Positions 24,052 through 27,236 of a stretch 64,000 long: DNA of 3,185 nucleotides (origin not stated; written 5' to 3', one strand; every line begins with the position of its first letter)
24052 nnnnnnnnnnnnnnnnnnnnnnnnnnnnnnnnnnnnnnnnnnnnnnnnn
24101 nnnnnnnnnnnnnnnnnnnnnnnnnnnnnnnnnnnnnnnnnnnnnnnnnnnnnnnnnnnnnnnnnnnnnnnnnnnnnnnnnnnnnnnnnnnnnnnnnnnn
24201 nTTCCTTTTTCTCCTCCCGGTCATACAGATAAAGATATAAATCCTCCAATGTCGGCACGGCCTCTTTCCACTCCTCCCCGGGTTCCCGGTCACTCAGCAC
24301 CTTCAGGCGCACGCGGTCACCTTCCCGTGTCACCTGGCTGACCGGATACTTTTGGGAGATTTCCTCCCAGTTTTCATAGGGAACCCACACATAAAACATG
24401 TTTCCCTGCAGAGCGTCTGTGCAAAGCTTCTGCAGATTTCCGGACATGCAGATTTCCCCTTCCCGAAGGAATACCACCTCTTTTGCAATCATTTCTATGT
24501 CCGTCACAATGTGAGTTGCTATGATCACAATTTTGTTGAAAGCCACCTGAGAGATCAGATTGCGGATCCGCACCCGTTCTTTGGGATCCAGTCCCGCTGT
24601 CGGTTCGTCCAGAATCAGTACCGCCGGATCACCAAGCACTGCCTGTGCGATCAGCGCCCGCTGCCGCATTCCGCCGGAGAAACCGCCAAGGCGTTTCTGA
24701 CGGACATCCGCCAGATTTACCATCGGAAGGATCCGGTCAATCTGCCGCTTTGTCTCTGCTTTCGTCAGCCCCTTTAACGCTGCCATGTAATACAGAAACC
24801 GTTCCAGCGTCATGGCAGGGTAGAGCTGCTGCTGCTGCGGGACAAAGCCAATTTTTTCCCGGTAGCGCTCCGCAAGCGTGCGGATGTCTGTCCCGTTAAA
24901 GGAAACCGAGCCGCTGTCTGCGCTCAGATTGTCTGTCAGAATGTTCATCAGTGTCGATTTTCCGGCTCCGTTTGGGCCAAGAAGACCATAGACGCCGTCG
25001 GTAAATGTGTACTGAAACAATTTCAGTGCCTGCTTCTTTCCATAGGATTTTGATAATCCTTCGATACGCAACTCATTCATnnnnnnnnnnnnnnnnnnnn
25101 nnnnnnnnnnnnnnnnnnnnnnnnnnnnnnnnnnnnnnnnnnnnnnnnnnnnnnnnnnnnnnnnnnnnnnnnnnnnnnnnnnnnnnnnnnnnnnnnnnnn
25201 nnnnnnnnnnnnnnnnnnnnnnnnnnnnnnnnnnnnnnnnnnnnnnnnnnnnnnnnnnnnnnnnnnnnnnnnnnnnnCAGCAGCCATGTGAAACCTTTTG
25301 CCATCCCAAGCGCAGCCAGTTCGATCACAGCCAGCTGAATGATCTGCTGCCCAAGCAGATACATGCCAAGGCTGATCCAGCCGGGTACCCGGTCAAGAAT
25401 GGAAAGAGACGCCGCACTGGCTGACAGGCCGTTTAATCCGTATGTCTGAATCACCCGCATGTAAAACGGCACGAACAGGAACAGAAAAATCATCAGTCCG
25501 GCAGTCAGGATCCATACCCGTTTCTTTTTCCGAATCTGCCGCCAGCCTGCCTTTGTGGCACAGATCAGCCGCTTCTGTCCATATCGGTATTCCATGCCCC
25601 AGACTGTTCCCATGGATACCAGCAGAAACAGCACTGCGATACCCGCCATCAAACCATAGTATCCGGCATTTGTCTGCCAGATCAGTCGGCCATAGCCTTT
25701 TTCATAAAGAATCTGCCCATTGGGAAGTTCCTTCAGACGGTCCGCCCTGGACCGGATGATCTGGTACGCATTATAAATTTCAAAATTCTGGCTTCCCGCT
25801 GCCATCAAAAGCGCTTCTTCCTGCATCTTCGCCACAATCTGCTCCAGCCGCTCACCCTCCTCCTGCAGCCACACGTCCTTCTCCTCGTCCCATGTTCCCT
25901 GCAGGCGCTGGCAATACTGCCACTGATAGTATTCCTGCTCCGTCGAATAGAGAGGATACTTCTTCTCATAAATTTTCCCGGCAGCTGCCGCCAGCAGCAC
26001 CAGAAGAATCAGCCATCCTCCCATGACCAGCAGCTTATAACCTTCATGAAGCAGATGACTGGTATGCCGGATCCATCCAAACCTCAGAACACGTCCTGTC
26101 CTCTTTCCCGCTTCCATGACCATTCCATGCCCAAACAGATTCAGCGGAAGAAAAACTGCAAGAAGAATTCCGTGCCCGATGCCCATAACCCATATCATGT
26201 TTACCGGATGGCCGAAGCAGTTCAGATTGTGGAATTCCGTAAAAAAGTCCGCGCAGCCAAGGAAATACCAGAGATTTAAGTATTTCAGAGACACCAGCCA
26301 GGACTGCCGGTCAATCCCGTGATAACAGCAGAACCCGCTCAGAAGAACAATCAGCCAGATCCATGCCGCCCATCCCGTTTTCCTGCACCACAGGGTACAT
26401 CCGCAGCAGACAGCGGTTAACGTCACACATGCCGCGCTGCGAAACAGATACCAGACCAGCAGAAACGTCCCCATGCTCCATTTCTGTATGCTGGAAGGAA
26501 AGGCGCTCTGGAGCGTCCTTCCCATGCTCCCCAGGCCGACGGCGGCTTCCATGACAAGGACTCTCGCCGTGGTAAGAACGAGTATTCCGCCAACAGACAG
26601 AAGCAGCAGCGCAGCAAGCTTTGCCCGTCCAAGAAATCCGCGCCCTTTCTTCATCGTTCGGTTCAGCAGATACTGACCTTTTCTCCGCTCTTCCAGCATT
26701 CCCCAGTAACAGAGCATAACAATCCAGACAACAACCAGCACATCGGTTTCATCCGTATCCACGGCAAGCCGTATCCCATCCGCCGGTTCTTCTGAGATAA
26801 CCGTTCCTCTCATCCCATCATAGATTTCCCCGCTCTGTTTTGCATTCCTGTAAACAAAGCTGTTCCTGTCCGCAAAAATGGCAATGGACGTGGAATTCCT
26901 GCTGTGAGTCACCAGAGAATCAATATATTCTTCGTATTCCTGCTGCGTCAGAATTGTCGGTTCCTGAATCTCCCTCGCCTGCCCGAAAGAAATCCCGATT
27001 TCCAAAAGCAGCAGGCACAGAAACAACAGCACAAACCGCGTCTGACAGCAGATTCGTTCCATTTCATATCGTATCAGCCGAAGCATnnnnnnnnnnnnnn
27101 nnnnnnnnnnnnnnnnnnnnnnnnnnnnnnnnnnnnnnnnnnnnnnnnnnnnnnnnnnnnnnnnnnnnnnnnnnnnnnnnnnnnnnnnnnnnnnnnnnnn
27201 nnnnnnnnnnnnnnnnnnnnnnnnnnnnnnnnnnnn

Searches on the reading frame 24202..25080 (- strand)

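Call 14: search_protein_families(library=pfam, max_evalue=0.1, proteins=[window:24202-25080:-])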
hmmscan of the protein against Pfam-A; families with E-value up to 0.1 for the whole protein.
window:24202-25080:- (293 aa): 14 families
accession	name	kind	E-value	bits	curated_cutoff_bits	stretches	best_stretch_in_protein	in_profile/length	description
PF00005.33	ABC_tran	-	2.6e-32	112.7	25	1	29-162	12-137/137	ABC transporter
PF13304.12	AAA_21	-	5.2e-11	43.6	27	2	133-190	237-298/304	AAA domain, putative AbiEii toxin, Type IV TA system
PF02463.25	SMC_N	-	1e-05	25.5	40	1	3-49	4-45/220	RecF/RecN/SMC N terminal domain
PF13476.12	AAA_23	-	7.9e-05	23.8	27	1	4-58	2-49/201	AAA domain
PF03193.22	RsgA_GTPase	-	0.0002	21.7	30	1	15-60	93-138/174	RsgA GTPase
PF13604.12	AAA_30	-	0.00079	19.7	27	1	23-113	11-82/191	AAA domain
PF13555.12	AAA_29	-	0.0012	19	27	1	28-62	22-55/61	P-loop containing region of AAA domain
PF06414.18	Zeta_toxin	-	0.0051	16.7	22.3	1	35-75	23-63/199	Zeta toxin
PF13401.12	AAA_22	-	0.0058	17.4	27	1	27-159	4-92/130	AAA domain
PF01926.29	MMR_HSR1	-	0.013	16.1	21.9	1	32-66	3-36/113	50S ribosome-binding GTPase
PF13191.12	AAA_16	-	0.034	15.1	32.6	1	33-159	29-140/167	AAA ATPase domain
PF00004.35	AAA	-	0.042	14.7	21.2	0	33-67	3-35/131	ATPase family associated with various cellular activities (AAA)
PF13173.12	AAA_14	-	0.051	14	27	0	30-72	4-46/129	AAA domain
PF00910.28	RNA_helicase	-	0.074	14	21.5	0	33-56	3-26/105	RNA helicase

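Call 56: search_protein_families(library=ncbifam, max_evalue=0.01, proteins=[window:24202-25080:-])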
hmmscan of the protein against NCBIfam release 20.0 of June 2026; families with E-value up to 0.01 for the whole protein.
window:24202-25080:- (293 aa): 191 families (the best 25 are shown)
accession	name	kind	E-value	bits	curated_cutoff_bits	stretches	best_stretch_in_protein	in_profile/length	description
TIGR03522.1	GldA_ABC_ATP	equivalog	1.7e-57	195.2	402.6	1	4-222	3-222/301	gliding motility-associated ABC transporter ATP-binding subunit GldA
TIGR01188.1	drrA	subfamily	2.3e-51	174.9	312.45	1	11-221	1-213/302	daunorubicin resistance ABC transporter, ATP-binding protein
TIGR03864.1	PQQ_ABC_ATP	hypoth_equivalog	1.4e-50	172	302.25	1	4-223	2-223/236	ABC transporter, ATP-binding subunit, PQQ-dependent alcohol dehydrogenase system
TIGR03740.1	galliderm_ABC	subfamily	2.1e-41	142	309.75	1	4-217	1-209/223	lantibiotic protection ABC transporter ATP-binding subunit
NF010060.0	PRK13537.1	equivalog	1.2e-38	132.7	521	1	4-225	16-239/314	nodulation factor ABC transporter ATP-binding protein NodI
TIGR04406.1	LPS_export_lptB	equivalog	8.3e-37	126.7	240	1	4-223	2-226/239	LPS export ABC transporter ATP-binding protein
NF033858.1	ABC2_perm_RbbA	equivalog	6.6e-36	123.6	1050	1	5-229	3-234/909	ribosome-associated ATPase/putative transporter RbbA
NF010059.0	PRK13536.1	equivalog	1.7e-35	122.4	549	1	6-227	46-269/342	nodulation factor ABC transporter ATP-binding protein NodI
TIGR00968.1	3a0106s01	subfamily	3.4e-35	121.7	342.75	1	5-219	2-218/237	sulfate ABC transporter ATP-binding protein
TIGR04521.1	ECF_ATPase_2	equivalog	4.5e-34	117.8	330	1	15-223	17-236/279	energy-coupling factor transporter ATPase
TIGR01288.1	nodI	equivalog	5e-34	117.7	424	1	6-228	7-231/303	nodulation factor ABC transporter ATP-binding protein NodI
TIGR03410.1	urea_trans_UrtE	equivalog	6.6e-34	117.4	285.8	1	4-225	1-225/230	urea ABC transporter ATP-binding subunit UrtE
TIGR03265.1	PhnT2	equivalog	1.6e-32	113.1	457.7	1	3-217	4-220/353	putative 2-aminoethylphosphonate ABC transporter ATP-binding protein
TIGR03873.1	F420-0_ABC_ATP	hypoth_equivalog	1.9e-32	112.5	372.4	1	3-227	1-232/256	putative F420-0 ABC transporter ATP-binding protein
TIGR03411.1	urea_trans_UrtD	equivalog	4.3e-32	111.7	304.1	1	4-222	3-232/242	urea ABC transporter ATP-binding protein UrtD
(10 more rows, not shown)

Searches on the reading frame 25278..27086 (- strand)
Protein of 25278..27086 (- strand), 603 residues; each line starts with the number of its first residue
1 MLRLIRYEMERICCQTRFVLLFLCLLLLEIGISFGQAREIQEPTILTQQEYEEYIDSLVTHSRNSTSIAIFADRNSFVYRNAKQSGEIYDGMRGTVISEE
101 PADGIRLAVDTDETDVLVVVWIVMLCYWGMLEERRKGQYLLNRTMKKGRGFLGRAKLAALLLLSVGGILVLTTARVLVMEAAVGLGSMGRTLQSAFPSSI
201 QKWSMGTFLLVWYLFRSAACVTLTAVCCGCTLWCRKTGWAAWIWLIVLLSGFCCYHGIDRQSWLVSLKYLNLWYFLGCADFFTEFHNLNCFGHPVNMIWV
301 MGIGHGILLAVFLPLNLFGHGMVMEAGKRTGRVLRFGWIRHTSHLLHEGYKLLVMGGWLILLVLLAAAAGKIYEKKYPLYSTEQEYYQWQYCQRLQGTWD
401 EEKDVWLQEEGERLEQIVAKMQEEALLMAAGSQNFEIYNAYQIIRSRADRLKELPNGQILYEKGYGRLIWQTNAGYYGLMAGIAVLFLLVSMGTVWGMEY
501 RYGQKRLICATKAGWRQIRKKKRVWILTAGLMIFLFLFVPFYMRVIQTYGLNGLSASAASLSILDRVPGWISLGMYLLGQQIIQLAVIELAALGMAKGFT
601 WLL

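Call 6: search_protein_families(library=pfam, max_evalue=0.1, proteins=[window:25278-27086:-])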
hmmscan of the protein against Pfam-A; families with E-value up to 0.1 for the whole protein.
window:25278-27086:- (603 aa): 0 families

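Call 7: search_protein_families(library=ncbifam, max_evalue=0.1, proteins=[window:25278-27086:-])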
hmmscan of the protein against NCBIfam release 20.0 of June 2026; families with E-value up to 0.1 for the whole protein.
window:25278-27086:- (603 aa): 0 families

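Call 74: search_solved_structures(query=A8, max_evalue=1)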
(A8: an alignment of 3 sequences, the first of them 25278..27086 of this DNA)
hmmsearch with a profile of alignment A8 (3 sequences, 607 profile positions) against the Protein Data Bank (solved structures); distinct sequences matched with E-value up to 1: 2.
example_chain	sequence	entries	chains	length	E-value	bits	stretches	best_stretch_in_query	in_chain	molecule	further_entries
20zx_R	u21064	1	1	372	0.011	17.5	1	517-583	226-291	Lysophosphatidic acid receptor 5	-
7mde_A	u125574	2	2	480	0.99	11.1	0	112-214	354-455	Beta-lactamase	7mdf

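Call 77: find_related_loci(query=A8, collection=genome_contigs, flank=10000)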
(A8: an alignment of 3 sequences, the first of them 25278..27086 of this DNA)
Query A8 (603 aa) in genome_contigs; peptide patterns used: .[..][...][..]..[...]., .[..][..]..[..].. (x = any residue, [..] = any of these).
78 stretches matched a pattern, but none encodes a relative of the query by tblastn (E <= 1e-3).
